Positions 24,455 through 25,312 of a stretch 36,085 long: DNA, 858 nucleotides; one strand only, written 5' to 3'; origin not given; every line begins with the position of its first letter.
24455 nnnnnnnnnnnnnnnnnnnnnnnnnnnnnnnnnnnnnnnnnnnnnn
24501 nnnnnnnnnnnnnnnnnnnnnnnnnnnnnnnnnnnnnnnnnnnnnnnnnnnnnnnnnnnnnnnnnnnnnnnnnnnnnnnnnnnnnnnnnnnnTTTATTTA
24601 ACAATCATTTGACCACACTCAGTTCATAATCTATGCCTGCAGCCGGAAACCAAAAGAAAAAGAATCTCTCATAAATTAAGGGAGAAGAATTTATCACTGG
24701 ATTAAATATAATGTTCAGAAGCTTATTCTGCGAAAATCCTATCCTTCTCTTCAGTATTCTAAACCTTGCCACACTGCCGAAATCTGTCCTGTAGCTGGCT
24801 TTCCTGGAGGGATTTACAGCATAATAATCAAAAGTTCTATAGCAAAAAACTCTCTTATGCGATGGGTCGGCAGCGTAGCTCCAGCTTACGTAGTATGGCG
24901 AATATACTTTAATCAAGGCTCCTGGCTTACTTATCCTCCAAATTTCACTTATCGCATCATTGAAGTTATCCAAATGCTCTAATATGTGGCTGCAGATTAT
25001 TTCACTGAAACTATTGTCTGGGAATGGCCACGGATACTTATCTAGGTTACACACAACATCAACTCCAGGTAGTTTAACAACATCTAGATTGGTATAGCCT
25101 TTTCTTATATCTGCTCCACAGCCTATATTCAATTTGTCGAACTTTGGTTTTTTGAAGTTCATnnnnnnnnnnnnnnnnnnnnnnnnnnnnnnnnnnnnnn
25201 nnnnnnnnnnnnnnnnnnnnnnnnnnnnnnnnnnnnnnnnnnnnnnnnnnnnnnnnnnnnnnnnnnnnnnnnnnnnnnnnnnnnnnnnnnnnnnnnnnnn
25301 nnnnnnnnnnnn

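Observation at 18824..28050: Three GT9 (LPS heptosyltransferase-like) paralogues in an archaeal locus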

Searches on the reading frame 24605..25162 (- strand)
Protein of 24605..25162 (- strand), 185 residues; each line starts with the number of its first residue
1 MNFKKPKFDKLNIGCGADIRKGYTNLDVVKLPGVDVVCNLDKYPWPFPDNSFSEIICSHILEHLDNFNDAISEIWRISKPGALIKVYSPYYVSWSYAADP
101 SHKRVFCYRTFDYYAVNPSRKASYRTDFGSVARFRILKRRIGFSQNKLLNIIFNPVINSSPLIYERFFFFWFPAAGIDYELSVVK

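Call 4: search_protein_families(library=pfam, proteins=[window:24605-25162:-], max_evalue=0.01)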
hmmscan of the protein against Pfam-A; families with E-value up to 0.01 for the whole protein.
window:24605-25162:- (185 aa): 3 families
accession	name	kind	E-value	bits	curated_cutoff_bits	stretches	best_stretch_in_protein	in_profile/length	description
PF08241.18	Methyltransf_11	-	5.2e-08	33.8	21.2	1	36-83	47-92/95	Methyltransferase domain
PF13489.12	Methyltransf_23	-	0.001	19.3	27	1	30-84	46-114/164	Methyltransferase domain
PF13649.12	Methyltransf_25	-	0.0013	19.8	27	1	43-81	56-96/97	Methyltransferase domain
